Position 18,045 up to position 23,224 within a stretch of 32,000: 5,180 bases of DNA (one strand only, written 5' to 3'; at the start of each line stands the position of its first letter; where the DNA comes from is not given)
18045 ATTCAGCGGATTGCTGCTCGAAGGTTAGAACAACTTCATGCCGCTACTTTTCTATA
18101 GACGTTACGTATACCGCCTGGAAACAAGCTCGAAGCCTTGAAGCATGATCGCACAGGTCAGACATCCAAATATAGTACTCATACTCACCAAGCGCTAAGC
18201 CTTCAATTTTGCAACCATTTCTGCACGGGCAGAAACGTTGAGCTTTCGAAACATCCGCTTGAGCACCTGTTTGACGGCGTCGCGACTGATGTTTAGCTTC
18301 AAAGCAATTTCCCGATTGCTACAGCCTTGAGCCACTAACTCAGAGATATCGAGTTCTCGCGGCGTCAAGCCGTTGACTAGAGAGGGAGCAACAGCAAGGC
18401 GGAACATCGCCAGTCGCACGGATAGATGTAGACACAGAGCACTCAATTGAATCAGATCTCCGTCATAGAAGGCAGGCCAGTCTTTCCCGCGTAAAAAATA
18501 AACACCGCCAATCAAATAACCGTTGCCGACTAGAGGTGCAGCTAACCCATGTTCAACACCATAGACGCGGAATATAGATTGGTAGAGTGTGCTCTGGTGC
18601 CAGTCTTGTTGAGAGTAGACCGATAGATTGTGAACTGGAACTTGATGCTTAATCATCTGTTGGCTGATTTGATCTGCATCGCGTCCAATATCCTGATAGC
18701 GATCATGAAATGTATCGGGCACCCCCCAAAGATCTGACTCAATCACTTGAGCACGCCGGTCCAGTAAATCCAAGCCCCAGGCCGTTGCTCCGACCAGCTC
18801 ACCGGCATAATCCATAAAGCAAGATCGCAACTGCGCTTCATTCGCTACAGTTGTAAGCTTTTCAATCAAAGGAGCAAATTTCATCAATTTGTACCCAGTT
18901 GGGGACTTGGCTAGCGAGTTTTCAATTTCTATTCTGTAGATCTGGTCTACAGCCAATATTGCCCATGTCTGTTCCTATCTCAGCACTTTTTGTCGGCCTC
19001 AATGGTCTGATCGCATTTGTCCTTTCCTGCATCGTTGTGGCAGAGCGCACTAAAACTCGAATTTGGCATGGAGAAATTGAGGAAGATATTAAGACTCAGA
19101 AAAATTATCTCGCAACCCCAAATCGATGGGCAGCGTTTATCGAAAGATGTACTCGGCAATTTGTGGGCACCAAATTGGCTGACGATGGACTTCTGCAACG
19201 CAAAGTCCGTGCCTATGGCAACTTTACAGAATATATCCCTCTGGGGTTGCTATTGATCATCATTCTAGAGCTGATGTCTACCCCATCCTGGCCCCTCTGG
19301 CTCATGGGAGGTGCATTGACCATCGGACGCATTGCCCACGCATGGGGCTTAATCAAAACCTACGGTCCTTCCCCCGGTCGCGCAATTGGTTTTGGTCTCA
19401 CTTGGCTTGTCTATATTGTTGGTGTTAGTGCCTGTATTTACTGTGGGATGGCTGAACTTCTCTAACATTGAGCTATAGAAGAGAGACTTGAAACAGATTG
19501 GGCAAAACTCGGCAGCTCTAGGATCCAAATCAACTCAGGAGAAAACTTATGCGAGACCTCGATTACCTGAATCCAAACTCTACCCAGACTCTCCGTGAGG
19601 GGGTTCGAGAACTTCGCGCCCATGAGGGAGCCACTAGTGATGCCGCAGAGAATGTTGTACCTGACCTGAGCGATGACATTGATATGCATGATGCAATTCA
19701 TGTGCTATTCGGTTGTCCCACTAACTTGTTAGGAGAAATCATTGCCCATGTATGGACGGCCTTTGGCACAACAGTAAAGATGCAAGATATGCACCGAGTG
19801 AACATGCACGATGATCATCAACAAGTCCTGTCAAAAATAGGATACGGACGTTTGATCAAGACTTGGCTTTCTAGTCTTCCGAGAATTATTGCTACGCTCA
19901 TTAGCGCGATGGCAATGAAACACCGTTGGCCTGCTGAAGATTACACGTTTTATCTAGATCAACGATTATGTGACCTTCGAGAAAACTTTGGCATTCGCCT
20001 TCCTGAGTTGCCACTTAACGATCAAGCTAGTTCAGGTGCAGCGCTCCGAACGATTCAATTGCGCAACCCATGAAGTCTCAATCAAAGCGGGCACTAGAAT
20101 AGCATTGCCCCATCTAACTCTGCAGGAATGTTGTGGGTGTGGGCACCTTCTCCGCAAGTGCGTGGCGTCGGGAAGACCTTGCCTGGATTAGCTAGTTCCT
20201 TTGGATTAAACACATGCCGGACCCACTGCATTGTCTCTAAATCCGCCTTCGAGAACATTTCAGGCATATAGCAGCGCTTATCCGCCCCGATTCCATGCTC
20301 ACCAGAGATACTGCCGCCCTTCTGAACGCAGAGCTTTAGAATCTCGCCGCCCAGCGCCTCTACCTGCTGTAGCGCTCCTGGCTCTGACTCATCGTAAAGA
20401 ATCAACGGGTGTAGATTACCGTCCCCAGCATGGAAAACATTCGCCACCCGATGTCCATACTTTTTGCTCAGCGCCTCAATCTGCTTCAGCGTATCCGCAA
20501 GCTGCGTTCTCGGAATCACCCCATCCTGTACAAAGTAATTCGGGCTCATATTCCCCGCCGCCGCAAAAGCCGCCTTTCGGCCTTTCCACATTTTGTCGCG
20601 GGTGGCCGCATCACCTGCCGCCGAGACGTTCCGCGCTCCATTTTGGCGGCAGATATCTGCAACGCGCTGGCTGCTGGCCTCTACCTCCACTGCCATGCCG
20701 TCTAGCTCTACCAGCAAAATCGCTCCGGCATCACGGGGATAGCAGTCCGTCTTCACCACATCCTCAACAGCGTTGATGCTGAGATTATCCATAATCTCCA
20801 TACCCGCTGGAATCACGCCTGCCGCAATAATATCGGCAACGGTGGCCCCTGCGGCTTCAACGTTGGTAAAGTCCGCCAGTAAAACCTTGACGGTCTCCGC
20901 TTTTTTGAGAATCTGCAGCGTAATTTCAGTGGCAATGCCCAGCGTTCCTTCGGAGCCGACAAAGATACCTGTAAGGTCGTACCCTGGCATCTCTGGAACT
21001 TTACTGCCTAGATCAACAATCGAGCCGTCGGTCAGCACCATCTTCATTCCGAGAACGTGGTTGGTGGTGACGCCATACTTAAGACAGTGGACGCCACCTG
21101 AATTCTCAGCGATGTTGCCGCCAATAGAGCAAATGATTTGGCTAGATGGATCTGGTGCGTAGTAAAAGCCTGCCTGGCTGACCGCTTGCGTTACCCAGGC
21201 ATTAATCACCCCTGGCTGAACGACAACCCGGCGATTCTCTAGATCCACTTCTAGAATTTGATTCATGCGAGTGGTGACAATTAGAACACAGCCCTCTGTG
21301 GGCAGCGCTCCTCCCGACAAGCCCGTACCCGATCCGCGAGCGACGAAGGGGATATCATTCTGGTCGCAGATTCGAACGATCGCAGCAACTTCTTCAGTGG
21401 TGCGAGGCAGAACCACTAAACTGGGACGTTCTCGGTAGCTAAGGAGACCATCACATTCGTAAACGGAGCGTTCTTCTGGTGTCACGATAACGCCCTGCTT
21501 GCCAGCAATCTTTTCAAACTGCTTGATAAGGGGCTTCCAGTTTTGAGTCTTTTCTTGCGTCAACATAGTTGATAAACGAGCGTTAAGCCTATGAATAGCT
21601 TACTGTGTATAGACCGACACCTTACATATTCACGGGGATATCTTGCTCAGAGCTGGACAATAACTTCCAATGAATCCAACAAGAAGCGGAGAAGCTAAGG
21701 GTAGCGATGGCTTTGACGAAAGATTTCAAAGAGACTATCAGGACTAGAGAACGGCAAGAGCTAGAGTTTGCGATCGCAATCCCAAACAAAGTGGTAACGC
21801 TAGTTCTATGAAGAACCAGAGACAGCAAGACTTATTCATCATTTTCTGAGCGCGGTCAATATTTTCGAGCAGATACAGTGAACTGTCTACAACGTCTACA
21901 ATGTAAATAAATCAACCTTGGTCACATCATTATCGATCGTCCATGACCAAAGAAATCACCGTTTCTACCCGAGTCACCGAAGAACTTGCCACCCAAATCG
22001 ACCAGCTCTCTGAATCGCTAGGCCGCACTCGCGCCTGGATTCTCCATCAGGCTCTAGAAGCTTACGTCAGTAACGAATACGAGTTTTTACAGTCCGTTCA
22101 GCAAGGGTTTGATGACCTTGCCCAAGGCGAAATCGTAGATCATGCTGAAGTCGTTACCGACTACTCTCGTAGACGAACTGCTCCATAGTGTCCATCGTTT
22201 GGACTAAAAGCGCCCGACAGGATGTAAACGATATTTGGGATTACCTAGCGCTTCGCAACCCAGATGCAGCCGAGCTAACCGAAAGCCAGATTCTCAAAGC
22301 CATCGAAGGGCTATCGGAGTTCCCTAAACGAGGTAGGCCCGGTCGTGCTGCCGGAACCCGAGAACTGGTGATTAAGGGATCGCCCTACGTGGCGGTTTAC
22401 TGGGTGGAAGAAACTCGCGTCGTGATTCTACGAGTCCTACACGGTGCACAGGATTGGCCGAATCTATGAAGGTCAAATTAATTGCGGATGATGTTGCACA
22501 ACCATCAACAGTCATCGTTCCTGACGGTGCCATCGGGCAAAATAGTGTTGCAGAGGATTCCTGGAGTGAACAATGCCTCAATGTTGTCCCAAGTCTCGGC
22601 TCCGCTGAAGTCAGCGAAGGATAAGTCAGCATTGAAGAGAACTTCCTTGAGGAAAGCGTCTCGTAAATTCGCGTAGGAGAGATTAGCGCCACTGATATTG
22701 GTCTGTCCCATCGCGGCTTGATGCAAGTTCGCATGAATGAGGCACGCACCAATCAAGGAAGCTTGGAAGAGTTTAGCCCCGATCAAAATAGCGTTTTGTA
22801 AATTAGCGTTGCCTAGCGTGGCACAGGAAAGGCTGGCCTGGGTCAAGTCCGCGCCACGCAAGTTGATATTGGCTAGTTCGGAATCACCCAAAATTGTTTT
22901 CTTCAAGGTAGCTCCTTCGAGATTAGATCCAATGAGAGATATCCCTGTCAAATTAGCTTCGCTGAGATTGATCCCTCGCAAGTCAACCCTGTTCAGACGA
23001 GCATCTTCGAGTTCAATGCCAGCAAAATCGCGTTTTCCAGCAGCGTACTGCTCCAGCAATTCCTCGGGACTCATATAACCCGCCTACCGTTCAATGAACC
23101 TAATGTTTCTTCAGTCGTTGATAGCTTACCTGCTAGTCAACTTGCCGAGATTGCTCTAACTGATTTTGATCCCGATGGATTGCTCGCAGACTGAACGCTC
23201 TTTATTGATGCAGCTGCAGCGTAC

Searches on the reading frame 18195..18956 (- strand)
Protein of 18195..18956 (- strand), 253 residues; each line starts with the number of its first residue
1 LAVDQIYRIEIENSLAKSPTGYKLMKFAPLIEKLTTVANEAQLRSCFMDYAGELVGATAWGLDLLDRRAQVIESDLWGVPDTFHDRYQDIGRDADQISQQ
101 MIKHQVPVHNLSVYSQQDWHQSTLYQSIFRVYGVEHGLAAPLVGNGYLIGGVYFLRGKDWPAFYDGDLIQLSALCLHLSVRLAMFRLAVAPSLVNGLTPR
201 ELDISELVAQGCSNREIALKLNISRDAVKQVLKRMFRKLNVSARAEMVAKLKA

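Call 27: search_protein_families(library=pfam, proteins=[window:18195-18956:-], max_evalue=0.01)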
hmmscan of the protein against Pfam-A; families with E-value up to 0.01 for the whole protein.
window:18195-18956:- (253 aa): 8 families
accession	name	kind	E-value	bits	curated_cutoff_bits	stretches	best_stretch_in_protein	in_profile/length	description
PF00196.25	GerE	-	3e-13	49.6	23.5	1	197-248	3-54/57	Bacterial regulatory proteins, luxR family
PF13936.12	HTH_38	-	0.00037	20.6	27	1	204-234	13-43/44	Helix-turn-helix domain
PF08281.18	Sigma70_r4_2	-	0.00038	20.5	25.7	1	194-239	8-54/54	Sigma-70, region 4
PF04545.22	Sigma70_r4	-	0.00079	19.3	24.1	1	211-239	20-48/50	Sigma-70, region 4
PF13412.12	HTH_24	-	0.0025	17.8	21.9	1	211-235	17-41/48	Winged helix-turn-helix DNA-binding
PF13518.12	HTH_28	-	0.0031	18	25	1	204-234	5-35/52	Helix-turn-helix domain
PF02796.21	HTH_7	-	0.0073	16.9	23.8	0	204-232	14-42/45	Helix-turn-helix domain of resolvase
PF13384.12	HTH_23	-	0.0085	16.3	24.6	0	204-234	10-40/50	Homeodomain-like domain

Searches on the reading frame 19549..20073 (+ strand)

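Call 27: search_protein_families(library=pfam, proteins=[window:19549-20073:+], max_evalue=0.01)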
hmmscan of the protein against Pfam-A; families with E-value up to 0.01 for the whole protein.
window:19549-20073:+ (174 aa): 1 family
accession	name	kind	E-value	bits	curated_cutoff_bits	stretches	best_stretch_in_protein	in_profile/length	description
PF05019.18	Coq4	-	0.0011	18.7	22.9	1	45-82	124-161/221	Coenzyme Q (ubiquinone) biosynthesis protein Coq4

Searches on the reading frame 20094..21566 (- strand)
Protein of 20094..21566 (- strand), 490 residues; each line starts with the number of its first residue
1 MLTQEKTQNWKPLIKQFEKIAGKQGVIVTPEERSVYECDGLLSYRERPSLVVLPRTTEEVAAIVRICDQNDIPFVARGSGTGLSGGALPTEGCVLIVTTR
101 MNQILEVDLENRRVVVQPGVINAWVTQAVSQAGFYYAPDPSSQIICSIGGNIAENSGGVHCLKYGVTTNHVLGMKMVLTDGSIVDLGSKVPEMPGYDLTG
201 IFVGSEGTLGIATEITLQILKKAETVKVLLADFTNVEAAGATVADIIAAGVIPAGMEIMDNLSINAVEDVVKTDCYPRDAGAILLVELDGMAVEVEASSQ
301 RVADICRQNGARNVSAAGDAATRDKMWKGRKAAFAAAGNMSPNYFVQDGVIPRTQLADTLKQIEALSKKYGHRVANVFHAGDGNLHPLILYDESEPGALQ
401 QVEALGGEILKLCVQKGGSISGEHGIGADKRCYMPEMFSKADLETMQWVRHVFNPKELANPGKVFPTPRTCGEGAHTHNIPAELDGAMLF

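Call 27: search_protein_families(library=pfam, proteins=[window:20094-21566:-], max_evalue=0.01)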
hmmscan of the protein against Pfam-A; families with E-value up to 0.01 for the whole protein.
window:20094-21566:- (490 aa): 2 families
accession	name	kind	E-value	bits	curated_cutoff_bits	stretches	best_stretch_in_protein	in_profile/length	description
PF02913.24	FAD-oxidase_C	-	1.8e-71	241.2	21.2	1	224-464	3-248/248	FAD linked oxidases, C-terminal domain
PF01565.28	FAD_binding_4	-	4.5e-42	143.5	26.4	1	48-186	1-138/139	FAD binding domain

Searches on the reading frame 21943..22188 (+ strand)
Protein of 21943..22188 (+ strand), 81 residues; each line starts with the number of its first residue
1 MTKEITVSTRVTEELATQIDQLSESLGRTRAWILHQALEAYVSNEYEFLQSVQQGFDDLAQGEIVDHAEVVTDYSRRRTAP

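Call 27: search_protein_families(library=pfam, proteins=[window:21943-22188:+], max_evalue=0.01)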
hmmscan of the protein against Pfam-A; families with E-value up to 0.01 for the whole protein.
window:21943-22188:+ (81 aa): 1 family
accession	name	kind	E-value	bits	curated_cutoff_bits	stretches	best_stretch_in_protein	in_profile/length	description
PF01402.27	RHH_1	-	1.8e-05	24.9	20.5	1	8-42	3-37/39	Ribbon-helix-helix protein, copG family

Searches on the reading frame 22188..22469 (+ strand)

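Call 27: search_protein_families(library=pfam, proteins=[window:22188-22469:+], max_evalue=0.01)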
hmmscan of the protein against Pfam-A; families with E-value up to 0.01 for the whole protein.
window:22188-22469:+ (93 aa): 1 family
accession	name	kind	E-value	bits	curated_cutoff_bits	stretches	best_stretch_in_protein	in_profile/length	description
PF05016.21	ParE_toxin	-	3e-21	76.2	23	1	3-90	1-89/89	ParE toxin of type II toxin-antitoxin system, parDE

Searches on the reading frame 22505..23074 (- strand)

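Call 27: search_protein_families(library=pfam, proteins=[window:22505-23074:-], max_evalue=0.01)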
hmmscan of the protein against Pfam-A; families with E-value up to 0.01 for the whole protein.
window:22505-23074:- (189 aa): 3 families
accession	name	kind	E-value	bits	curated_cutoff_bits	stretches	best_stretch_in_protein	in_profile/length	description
PF00805.28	Pentapeptide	-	2.3e-39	132.9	20.2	6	25-62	1-38/40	Pentapeptide repeats (8 copies)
PF13599.13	Pentapeptide_4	-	3.1e-17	62.8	38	2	21-95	2-76/78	Pentapeptide repeat region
PF13576.12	Pentapeptide_3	-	2.5e-08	34.4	27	0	114-155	3-46/48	Pentapeptide repeats (9 copies)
